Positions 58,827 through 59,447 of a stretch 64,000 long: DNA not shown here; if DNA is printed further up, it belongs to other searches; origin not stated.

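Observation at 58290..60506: Duplicated cassette of Cys-rich 'two-CW' proteins with 75-aa partner paralogs around a MerR regulator that shares the CW motif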

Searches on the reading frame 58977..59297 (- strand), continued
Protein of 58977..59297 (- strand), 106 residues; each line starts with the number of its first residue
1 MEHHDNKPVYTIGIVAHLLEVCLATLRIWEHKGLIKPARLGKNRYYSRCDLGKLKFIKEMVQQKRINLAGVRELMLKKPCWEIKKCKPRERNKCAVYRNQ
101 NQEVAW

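Call 46: find_related_loci(query=A2, collection=metagenome_contigs, flank=5000)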
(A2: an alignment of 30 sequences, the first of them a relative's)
Query A2 (106 aa) in metagenome_contigs; peptide patterns used: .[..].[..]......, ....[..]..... (x = any residue, [..] = any of these).
258 stretches matched a pattern; 154 encode a relative of the query (tblastn E <= 1e-3); the best 80 are kept; 80 distinct loci.
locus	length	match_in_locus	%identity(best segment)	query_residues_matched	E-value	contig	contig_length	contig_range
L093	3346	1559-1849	62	1-97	3e-41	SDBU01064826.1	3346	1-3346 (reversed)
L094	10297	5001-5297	63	1-99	2e-40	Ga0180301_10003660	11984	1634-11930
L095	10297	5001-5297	63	1-99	2e-40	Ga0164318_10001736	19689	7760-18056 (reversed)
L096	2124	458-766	58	1-103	2e-40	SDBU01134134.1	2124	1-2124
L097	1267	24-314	61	1-97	1e-40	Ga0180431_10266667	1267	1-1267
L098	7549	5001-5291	61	1-97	5e-39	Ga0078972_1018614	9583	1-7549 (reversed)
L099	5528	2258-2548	60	1-97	3e-39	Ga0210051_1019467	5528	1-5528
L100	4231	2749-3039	61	1-97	4e-39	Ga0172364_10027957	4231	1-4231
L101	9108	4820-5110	60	1-97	6e-39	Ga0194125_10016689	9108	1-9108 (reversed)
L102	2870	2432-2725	59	1-98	3e-39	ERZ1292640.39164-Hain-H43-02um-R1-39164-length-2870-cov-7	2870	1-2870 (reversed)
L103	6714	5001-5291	60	1-97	6e-39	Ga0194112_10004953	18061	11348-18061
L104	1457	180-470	60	1-97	6e-40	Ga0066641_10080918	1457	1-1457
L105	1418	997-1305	58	1-103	8e-40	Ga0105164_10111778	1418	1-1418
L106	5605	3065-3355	61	1-97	5e-39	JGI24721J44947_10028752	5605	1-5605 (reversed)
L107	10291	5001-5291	61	1-97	5e-39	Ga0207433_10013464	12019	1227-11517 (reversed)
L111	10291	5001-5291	62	1-97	7e-39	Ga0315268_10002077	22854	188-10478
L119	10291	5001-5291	62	1-97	4e-38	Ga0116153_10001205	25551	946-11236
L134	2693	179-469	56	1-97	1e-36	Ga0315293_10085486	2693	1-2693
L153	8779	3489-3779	58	1-97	9e-36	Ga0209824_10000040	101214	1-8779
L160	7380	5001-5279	56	5-97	2e-34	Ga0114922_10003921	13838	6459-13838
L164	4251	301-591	53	1-97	2e-34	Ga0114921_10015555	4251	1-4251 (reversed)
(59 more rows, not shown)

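Call 49: search_protein_families(library=pfam, proteins=[L134:457-1359:+, L111:5404-6615:+, L153:3865-5367:+, L164:1120-1845:+, L160:3180-4712:+, L101:5225-5542:+, L111:4567-4986:+, L093:401-1240:+, L119:5434-6261:+], max_evalue=0.0001)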
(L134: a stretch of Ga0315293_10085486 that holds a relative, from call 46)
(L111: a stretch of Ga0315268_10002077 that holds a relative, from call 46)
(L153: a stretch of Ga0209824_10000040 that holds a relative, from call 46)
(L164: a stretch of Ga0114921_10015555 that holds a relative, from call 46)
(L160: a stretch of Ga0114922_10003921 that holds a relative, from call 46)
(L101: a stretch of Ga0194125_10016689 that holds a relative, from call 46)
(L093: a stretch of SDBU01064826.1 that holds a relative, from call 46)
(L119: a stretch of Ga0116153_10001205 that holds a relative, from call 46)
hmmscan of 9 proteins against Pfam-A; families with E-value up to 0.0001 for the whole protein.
L134:457-1359:+ (300 aa): 3 families
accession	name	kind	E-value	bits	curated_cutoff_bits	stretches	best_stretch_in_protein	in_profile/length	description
PF01592.21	NifU_N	-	1.1e-48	165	22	1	20-141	2-124/127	NifU-like N terminal domain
PF01106.22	NifU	-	7.7e-25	87.3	27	1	230-296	1-67/67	NifU-like domain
PF04324.20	Fer2_BFD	-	2.1e-21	76.4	26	1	152-202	1-50/50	BFD-like [2Fe-2S] binding domain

L111:5404-6615:+ (403 aa): 2 families
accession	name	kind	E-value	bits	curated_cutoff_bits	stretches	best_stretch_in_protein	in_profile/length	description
PF00266.25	Aminotran_5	-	7.4e-83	279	21.5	1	8-374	1-370/371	Aminotransferase class-V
PF01212.27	Beta_elim_lyase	-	6.8e-06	26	27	1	57-209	41-197/288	Beta-eliminating lyase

L153:3865-5367:+ (500 aa): 10 families
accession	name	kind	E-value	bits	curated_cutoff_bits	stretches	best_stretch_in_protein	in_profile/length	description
PF13375.12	RnfC_N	-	6.5e-16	58.7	25.6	1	7-102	2-99/101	RnfC Barrel sandwich hybrid domain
PF01512.22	Complex1_51K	-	1.7e-14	54.4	31.2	1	134-276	5-149/150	Nuo51 FMN-binding domain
PF12838.12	Fer4_7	-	1.1e-08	35.8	27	1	404-458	2-52/52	4Fe-4S dicluster domain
PF13187.11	Fer4_9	-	3.7e-08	33.7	27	1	404-457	2-50/52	4Fe-4S dicluster domain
PF13183.11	Fer4_8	-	8.1e-08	33.1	27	1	403-458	4-68/68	4Fe-4S dicluster domain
PF13534.11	Fer4_17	-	1.9e-07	32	22.2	1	404-458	2-60/61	4Fe-4S dicluster domain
PF00037.32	Fer4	-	1.8e-06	27.9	21.1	0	404-419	8-23/24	4Fe-4S binding domain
PF13237.11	Fer4_10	-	1.9e-06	28.2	25.5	0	439-478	4-44/53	4Fe-4S dicluster domain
PF12797.12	Fer4_2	-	2.4e-06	27.6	24.5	0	443-456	9-22/22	4Fe-4S binding domain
PF13746.11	Fer4_18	-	5.7e-05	23.7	27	0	389-418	46-75/114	4Fe-4S dicluster domain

L164:1120-1845:+ (241 aa): 2 families
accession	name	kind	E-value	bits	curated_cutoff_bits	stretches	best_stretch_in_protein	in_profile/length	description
PF02629.25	CoA_binding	-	1.9e-20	73.9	22.3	1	83-179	2-96/97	CoA binding domain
PF06971.19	Put_DNA-bind_N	-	1.2e-18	67.4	27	1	7-54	2-49/49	Putative DNA-binding protein N-terminus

L160:3180-4712:+ (510 aa): 5 families
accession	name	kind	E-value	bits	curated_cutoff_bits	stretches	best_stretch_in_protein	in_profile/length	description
PF02518.31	HATPase_c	-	1.1e-20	74.6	26.4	1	399-505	2-109/111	Histidine kinase-, DNA gyrase B-, and HSP90-like ATPase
PF01590.32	GAF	-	7.1e-14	52.9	22.4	1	127-271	1-133/133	GAF domain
PF13185.12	GAF_2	-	7e-09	36.5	28.6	1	127-272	3-136/136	GAF domain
PF13492.12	GAF_3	-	1.7e-08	35.4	27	1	127-272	1-128/129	GAF domain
PF13589.12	HATPase_c_3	-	8.3e-05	23.1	25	0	407-473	7-77/137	Histidine kinase-, DNA gyrase B-, and HSP90-like ATPase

L101:5225-5542:+ (105 aa): 1 family
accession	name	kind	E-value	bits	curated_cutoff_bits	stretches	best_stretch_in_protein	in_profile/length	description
PF02583.22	Trns_repr_metal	-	2.5e-25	89.1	22.8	1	20-101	3-78/78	Metal-sensitive transcriptional repressor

L111:4567-4986:+ (139 aa): 11 families
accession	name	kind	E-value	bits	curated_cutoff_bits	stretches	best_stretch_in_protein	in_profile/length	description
PF09383.16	NIL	-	4.7e-17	62.1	24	1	8-76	1-72/73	NIL domain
PF00037.32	Fer4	-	4.3e-14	52.1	21.1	2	82-104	1-23/24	4Fe-4S binding domain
PF12837.12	Fer4_6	-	3.5e-11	42.9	25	2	113-134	2-23/24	4Fe-4S binding domain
PF12838.12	Fer4_7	-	2.2e-09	38.1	27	1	88-134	1-52/52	4Fe-4S dicluster domain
PF13187.11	Fer4_9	-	3.3e-09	37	27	1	88-135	1-52/52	4Fe-4S dicluster domain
PF12797.12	Fer4_2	-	4.5e-09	36.1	24.5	1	112-132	2-22/22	4Fe-4S binding domain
PF13237.11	Fer4_10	-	1.5e-08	34.9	25.5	1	83-131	3-53/53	4Fe-4S dicluster domain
PF14697.11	Fer4_21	-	8.7e-08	32.6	35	1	85-135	4-57/59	4Fe-4S dicluster domain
PF12800.12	Fer4_4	-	2.5e-07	30.9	24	0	118-132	2-16/17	4Fe-4S binding domain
PF13484.11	Fer4_16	-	3.5e-07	31.4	30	0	88-107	1-20/66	4Fe-4S double cluster binding domain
PF13183.11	Fer4_8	-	6.4e-06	27.1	27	0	87-102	3-18/68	4Fe-4S dicluster domain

L093:401-1240:+ (279 aa): 1 family
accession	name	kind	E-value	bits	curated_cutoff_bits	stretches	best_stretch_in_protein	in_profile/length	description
PF00899.27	ThiF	-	2.7e-84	282.5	28.1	1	19-254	1-238/238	ThiF family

L119:5434-6261:+ (275 aa): 8 families
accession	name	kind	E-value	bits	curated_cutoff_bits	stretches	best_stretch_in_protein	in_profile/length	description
PF01946.23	Thi4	-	6.1e-70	235.6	26.2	1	13-239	1-235/235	Thi4 family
PF12831.13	FAD_oxidored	-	9e-11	42.1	27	1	31-176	1-145/416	FAD dependent oxidoreductase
PF13450.12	NAD_binding_8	-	1.3e-09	38.7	21.9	1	34-66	1-33/68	NAD(P)-binding Rossmann-like domain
PF01266.30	DAO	-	1.9e-09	38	27.9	1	31-66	1-36/353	FAD dependent oxidoreductase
PF00890.30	FAD_binding_2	-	2.9e-09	37.1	20.4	1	31-66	1-36/414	FAD binding domain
PF03486.20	HI0933_like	-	6.2e-08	32.8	50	1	31-91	2-63/244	HI0933-like protein Rossmann domain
PF07992.20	Pyr_redox_2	-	9.5e-07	29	26.1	1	31-82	2-54/291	Pyridine nucleotide-disulphide oxidoreductase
PF01494.25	FAD_binding_3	-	7.8e-05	22.5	22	0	31-61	3-33/349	FAD binding domain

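Call 64: search_solved_structures(query=A2, max_evalue=0.001)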
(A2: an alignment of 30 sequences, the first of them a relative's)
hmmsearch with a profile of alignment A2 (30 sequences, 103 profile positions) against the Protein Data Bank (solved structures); distinct sequences matched with E-value up to 0.001: 13.
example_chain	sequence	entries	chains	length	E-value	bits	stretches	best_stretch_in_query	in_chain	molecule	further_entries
4r4e_B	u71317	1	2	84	2.5e-14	56.3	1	6-78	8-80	HTH-type transcriptional regulator GlnR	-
7tea_B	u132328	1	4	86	2.2e-12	50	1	6-76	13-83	Glutamine synthetase repressor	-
7tec_A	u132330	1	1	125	4.5e-12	49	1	5-79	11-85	HTH-type transcriptional regulator GlnR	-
2jml_A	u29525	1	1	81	1.1e-06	31.7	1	12-69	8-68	DNA BINDING DOMAIN/TRANSCRIPTIONAL REGULATOR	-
4ua1_A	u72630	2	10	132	5.5e-06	29.5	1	10-76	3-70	Regulatory protein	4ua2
5c8d_A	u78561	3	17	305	6.9e-06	29.1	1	6-66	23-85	Light-dependent transcriptional regulator CarH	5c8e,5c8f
3whp_A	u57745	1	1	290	8.6e-06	28.8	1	7-66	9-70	Probable transcriptional regulator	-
4r24_B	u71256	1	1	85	1.3e-05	28.3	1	6-63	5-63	HTH-type transcriptional regulator TnrA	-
4r22_B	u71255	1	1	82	1.4e-05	28.1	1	7-63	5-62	HTH-type transcriptional regulator TnrA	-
7cla_A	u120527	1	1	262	0.00015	24.9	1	3-57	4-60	HTH-type transcriptional regulator SkgA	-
1jbg_A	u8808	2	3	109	0.00033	23.8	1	10-78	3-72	transcription activator of multidrug-efflux transporter genes mta | transcription activator MtaN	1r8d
5xql_A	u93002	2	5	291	0.0006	22.9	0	9-64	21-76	Multidrug-efflux transporter 1 regulator | C-di-GMP-binding multidrug transporter transcriptional regulator BrlR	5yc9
5xbt_A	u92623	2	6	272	0.00066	22.8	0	9-65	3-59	Probable transcriptional regulator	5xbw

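Call 78: search_protein_families(library=padloc, proteins=[window:58977-59297:-], max_evalue=0.01)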
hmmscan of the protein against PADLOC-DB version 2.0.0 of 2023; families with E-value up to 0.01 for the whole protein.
window:58977-59297:- (106 aa): 1 family
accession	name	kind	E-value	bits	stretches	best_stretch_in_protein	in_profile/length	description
PDLC04133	mad1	-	6.4e-07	27.6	1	6-54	2-50/60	mads_1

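Call 88: search_protein_families(library=ncbifam, proteins=[L160:3180-3600:+, P0071], max_evalue=0.001)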
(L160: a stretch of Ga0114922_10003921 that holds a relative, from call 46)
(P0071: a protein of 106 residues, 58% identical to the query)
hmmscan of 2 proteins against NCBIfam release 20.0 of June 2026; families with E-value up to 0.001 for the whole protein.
L160:3180-3600:+ (140 aa): 1 family
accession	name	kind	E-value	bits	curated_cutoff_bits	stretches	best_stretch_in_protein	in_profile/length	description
NF045718.1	two_CW_domain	domain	1.2e-20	73.7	35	1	11-84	1-79/80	two-CW domain-containing protein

P0071 (106 aa): 9 families
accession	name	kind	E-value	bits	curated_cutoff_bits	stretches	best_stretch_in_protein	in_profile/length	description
NF047375.1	HeatShock_HspR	equivalog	1.6e-16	60.1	105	1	8-78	2-73/92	heat shock protein transcriptional repressor HspR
NF047377.1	heat_HspR_dupli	exception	2.7e-15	56.4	300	1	8-76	4-73/214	heat shock protein transcriptional repressor HspR, fused homodimer type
NF011617.0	PRK15043.1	equivalog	1.7e-09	37.3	417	1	9-104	3-98/243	HTH-type transcriptional regulator MlrA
NF053740.1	TransRegTnrAGPos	equivalog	9.5e-05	22.5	140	1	4-62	6-66/108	hypothetical protein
TIGR02043.1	ZntR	equivalog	0.00017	21.8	167.95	1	9-59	1-53/131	Zn(2+)-responsive transcriptional regulator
TIGR02051.1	MerR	equivalog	0.00019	21.6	150.85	1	11-60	1-52/124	mercury resistance transcriptional regulator MerR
NF052513.1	TransRegCarH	equivalog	0.00019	20.8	400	1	8-63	5-62/274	HTH-type transcriptional repressor CarH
NF050798.1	TF_FtsR_Actino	equivalog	0.0003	21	150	1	21-59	17-56/223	transcriptional regulator FtsR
NF007069.0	PRK09514.1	equivalog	0.00039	20.4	143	1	9-59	1-53/141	Zn(2+)-responsive transcriptional regulator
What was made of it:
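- On HspR (NF047375 equivalog): Orthologue P0071 scores 60 bits (call 88).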
